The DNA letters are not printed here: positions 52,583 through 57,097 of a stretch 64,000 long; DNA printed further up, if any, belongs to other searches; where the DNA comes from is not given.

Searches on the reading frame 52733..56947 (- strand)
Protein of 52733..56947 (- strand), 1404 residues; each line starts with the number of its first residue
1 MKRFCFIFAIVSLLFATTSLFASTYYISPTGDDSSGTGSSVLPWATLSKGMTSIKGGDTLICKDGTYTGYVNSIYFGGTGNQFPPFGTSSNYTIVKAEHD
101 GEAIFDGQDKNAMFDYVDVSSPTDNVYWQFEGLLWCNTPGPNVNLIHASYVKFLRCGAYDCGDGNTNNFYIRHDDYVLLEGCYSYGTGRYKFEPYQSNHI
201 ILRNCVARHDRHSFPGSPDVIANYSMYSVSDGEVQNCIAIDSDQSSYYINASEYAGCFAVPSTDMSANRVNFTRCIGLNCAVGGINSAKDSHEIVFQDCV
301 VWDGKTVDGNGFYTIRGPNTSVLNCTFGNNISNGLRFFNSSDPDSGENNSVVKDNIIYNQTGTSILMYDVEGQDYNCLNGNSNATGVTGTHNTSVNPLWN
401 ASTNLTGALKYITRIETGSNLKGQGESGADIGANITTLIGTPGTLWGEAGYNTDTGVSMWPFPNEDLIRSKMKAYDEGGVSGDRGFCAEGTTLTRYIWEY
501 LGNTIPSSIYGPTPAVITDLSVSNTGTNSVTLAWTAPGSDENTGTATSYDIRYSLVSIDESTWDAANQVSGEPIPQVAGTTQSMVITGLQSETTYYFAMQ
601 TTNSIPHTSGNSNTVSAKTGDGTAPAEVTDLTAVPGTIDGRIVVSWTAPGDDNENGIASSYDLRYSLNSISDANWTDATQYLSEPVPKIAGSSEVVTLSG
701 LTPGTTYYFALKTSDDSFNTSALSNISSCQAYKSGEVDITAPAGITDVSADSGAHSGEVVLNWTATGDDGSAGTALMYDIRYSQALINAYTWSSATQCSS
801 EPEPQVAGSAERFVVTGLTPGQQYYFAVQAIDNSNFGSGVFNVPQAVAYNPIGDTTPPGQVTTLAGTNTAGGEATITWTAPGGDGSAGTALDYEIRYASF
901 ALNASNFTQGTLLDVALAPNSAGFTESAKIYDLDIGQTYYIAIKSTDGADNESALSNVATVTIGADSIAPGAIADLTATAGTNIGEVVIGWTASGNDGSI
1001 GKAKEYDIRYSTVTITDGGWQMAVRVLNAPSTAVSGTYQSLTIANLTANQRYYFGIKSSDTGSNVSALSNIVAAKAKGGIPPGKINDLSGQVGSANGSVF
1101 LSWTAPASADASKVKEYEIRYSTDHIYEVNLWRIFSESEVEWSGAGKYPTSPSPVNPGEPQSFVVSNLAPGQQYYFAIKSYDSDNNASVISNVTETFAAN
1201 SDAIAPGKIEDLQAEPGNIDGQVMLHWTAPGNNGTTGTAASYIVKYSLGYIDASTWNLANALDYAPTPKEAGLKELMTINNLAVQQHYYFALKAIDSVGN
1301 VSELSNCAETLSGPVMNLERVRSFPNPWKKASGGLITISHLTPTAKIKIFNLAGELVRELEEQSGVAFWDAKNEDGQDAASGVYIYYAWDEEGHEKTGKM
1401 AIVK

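Call 14: search_protein_families(library=pfam, proteins=[window:52733-56947:-], max_evalue=0.0001)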
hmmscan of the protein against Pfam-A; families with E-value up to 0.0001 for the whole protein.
window:52733-56947:- (1404 aa): 10 families
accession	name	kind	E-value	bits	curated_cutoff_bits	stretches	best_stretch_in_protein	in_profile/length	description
PF00041.27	fn3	-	2.1e-44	150.1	25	4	517-605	3-72/84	Fibronectin type III domain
PF16656.11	Pur_ac_phosph_N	-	9.5e-28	97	30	2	640-716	13-83/93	Purple acid Phosphatase, N-terminal domain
PF10179.15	NDNF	-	1.4e-16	61.2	27.3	0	807-836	85-114/127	Neuron-derived neurotrophic factor, first Fn(III) domain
PF25788.1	Ig_Rha78A_N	-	6.6e-10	39.6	27.4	0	1087-1194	8-97/105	Rha78A-like, N-terminal immunoglobulin domain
PF25059.1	FN3_DSCAM-DSCAML_C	-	7.9e-09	36.2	39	0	925-970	44-89/89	DSCAM/DSCAML C-terminal Fn3-like domain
PF16323.11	DUF4959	-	1.1e-08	35.8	32.9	0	853-909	14-70/106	Domain of unknown function (DUF4959)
PF16655.11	PhoD_N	-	1.6e-08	35.4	30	0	812-833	60-81/90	PhoD-like phosphatase, N-terminal domain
PF09294.16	Interfer-bind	-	2.4e-06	28.2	21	0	568-614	54-98/104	Interferon-alpha/beta receptor, fibronectin type III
PF13585.12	CHU_C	-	1.7e-05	25.3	27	0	1341-1390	25-72/86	CHU_C Type IX secretion signal domain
PF13229.12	Beta_helix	-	8.9e-05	22.6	25.9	0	148-305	8-138/158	Right handed beta helix region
